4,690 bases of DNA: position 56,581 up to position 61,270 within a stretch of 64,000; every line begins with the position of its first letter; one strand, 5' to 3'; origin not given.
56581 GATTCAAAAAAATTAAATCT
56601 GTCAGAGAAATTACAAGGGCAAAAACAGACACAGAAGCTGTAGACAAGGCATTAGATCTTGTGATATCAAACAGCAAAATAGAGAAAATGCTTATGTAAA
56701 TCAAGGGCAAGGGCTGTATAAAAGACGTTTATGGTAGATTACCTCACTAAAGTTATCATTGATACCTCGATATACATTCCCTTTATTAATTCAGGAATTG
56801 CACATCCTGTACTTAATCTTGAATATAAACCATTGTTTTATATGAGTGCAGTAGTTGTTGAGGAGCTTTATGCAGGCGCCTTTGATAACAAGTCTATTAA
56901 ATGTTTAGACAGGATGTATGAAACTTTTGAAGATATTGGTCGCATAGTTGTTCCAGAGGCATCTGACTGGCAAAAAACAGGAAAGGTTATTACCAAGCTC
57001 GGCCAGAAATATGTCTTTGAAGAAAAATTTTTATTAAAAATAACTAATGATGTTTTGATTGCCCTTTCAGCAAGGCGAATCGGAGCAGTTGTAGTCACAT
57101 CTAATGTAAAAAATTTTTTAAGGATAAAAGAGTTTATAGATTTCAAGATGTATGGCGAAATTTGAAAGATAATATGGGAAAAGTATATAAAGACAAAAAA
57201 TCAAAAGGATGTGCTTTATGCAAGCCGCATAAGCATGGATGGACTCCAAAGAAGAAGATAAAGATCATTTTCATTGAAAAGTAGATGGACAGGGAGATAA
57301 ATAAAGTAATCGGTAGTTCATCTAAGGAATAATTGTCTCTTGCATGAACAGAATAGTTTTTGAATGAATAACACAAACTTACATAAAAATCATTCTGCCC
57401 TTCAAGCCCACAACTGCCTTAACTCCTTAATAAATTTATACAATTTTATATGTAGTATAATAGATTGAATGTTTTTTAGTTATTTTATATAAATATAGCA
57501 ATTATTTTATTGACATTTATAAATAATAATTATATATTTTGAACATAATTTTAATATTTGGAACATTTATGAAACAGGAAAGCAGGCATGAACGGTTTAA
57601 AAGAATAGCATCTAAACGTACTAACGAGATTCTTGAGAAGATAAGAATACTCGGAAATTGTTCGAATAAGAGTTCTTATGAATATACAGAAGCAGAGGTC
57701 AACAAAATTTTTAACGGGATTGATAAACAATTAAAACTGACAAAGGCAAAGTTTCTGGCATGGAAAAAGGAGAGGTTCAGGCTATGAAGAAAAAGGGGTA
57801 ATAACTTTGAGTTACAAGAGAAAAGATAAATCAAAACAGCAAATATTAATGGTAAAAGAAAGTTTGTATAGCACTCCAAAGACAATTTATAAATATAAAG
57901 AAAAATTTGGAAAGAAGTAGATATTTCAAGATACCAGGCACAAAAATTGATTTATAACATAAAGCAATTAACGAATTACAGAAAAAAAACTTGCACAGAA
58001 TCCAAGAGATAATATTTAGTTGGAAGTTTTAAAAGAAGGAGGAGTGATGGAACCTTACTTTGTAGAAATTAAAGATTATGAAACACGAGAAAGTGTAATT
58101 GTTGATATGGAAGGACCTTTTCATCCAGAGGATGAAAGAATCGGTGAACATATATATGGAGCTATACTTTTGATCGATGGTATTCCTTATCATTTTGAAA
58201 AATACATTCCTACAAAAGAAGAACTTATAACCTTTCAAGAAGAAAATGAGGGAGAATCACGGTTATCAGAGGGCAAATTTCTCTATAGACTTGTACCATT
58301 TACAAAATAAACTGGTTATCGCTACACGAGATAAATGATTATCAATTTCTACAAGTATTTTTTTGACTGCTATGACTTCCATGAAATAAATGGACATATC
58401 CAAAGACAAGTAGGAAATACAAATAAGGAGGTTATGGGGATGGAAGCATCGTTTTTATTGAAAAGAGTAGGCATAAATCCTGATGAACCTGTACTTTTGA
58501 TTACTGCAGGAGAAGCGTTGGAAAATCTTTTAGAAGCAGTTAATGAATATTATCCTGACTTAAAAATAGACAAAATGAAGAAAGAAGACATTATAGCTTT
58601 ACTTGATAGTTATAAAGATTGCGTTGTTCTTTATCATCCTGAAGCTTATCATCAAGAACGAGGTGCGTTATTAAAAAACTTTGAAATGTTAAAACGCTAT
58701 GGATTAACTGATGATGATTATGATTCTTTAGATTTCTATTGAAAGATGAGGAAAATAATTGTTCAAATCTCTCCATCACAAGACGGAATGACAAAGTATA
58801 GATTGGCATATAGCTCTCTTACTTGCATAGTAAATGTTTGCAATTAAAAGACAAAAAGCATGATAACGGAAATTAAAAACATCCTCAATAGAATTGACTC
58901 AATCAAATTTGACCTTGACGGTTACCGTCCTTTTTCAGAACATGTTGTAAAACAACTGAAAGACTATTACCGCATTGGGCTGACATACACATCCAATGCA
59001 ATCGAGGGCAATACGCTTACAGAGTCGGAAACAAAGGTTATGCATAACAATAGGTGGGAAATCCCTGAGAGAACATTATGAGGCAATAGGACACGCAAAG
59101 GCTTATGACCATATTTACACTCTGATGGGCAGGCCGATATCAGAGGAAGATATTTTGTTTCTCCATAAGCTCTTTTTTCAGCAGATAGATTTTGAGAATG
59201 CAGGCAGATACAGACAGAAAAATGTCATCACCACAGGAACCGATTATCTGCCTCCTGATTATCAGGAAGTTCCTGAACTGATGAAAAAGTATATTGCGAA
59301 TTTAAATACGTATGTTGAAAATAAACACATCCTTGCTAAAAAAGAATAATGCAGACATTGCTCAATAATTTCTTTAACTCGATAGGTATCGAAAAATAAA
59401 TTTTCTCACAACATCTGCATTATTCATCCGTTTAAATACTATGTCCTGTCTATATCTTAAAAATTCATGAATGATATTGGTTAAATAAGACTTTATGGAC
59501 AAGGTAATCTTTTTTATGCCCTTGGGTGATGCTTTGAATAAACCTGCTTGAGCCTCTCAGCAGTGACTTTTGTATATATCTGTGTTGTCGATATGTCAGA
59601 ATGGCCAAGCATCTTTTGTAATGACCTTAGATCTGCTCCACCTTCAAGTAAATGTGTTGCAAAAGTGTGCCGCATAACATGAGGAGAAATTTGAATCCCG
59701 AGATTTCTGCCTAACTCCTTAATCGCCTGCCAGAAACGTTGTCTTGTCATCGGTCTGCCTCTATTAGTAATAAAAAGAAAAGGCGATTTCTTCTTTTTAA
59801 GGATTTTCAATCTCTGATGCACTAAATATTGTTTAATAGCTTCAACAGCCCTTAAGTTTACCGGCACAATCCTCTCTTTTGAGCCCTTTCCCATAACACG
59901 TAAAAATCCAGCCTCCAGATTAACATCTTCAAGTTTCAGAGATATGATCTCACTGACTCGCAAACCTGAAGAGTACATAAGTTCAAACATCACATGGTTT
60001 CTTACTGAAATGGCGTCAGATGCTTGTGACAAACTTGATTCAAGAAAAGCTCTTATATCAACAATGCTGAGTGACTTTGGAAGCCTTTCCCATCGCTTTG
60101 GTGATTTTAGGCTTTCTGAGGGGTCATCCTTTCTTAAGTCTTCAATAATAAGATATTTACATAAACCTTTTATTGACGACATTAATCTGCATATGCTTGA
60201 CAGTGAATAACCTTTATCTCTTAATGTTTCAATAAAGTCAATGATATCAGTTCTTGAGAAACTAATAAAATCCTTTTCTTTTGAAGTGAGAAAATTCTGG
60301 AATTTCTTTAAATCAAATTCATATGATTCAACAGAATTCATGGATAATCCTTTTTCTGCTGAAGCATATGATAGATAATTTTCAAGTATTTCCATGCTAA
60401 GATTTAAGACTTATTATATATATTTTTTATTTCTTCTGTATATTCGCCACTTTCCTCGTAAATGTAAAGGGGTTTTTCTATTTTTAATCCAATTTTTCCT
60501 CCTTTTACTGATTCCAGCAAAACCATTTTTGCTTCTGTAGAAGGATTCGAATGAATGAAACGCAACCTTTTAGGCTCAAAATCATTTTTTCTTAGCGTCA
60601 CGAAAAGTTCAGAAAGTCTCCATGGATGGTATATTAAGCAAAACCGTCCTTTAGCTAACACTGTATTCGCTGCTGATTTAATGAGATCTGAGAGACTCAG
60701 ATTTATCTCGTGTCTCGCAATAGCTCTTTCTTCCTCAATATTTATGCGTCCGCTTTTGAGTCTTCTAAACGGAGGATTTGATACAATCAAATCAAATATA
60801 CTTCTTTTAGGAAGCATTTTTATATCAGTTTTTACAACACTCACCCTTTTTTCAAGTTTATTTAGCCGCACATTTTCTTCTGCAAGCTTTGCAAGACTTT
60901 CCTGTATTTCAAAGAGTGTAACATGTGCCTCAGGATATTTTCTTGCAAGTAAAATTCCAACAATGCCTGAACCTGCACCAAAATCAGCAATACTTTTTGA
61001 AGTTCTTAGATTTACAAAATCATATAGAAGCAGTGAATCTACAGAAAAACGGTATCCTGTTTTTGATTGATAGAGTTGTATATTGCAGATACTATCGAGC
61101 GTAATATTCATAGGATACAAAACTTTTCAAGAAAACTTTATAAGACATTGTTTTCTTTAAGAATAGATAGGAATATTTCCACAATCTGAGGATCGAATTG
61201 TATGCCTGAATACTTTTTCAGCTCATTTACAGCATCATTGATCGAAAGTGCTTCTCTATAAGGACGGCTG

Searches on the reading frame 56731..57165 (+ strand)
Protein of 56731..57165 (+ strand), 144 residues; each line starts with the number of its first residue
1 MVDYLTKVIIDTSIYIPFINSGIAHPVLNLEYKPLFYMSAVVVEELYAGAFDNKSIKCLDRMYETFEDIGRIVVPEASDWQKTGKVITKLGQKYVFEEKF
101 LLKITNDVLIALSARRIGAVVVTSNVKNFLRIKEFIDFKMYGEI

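Call 67: search_protein_families(library=pfam, proteins=[window:56731-57165:+])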
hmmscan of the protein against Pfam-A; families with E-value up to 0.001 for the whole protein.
window:56731-57165:+ (144 aa): 1 family
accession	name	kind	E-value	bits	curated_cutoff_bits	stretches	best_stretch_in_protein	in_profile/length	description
PF01850.27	PIN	-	1.6e-06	29.1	23.6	1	8-132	1-117/120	PIN domain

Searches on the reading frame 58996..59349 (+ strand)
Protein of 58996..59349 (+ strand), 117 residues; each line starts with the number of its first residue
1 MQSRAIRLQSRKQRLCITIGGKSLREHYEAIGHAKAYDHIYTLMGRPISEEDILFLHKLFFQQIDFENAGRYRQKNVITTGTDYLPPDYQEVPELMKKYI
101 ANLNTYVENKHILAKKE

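Call 16: search_protein_families(library=pfam, proteins=[window:58996-59349:+])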
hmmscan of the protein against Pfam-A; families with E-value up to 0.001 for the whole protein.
window:58996-59349:+ (117 aa): 1 family
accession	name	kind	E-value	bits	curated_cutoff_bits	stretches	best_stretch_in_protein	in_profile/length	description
PF02661.23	Fic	-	7.6e-06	27.1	24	1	47-113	1-61/93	Fic/DOC family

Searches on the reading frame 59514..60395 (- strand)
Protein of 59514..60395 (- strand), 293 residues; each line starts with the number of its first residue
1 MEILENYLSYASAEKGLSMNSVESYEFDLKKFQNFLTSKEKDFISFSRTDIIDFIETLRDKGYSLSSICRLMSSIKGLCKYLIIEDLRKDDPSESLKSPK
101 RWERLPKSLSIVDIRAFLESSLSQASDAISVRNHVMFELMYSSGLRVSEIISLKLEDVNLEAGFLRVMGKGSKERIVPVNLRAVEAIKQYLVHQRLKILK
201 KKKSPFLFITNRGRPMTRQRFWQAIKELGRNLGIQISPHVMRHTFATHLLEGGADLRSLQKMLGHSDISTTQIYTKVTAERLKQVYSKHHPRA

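Call 16: search_protein_families(library=pfam, proteins=[window:59514-60395:-])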
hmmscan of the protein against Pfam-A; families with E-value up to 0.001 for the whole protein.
window:59514-60395:- (293 aa): 3 families
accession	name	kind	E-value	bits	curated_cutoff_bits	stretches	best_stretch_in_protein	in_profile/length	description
PF00589.27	Phage_integrase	-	5.5e-50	169.9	27.1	1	122-280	11-171/172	Phage integrase family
PF02899.23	Phage_int_SAM_1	-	2.6e-17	63.3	22.3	1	4-84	1-81/83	Phage integrase, N-terminal SAM-like domain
PF13495.12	Phage_int_SAM_4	-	1.5e-05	25.7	27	1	15-85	12-81/85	Phage integrase, N-terminal SAM-like domain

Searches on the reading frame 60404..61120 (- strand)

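Call 92: search_protein_families(library=pfam, proteins=[window:60404-61120:-])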
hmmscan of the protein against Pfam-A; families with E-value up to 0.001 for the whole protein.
window:60404-61120:- (238 aa): 12 families
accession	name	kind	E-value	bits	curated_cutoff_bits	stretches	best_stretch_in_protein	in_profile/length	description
PF05175.20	MTS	-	8.6e-19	68.2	23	1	30-128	21-118/170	Methyltransferase small domain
PF13847.12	Methyltransf_31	-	6.7e-11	42.5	27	1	42-181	5-127/145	Methyltransferase domain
PF13649.12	Methyltransf_25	-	9.2e-09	36.3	27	1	44-115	1-72/97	Methyltransferase domain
PF10294.15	Methyltransf_16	-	4.2e-08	33.6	21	1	39-97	45-104/174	Lysine methyltransferase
PF06325.19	PrmA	-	3.3e-07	30.5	22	1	38-115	159-233/296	Ribosomal protein L11 methyltransferase (PrmA)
PF02475.24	TRM5-TYW2_MTfase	-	9.7e-07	29.3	28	1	43-118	39-114/164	TRM5/TYW2 methyltransferase domain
PF01170.24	UPF0020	-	8.8e-06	26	22.3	1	64-125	76-139/197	RMKL-like, methyltransferase domain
PF00398.26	RrnaAD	-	2.6e-05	23.9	24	1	34-100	24-85/263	Ribosomal RNA adenine dimethylase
PF02527.21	GidB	-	2.7e-05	24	27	1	27-114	36-121/184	rRNA small subunit methyltransferase G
PF08242.18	Methyltransf_12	-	0.00012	23.2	30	1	46-115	2-72/98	Methyltransferase domain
PF03602.21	Cons_hypoth95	-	0.00032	20.8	24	1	42-121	43-126/182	Conserved hypothetical protein 95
PF00891.24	Methyltransf_2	-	0.00084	19.2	22.3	0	36-105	58-127/210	O-methyltransferase domain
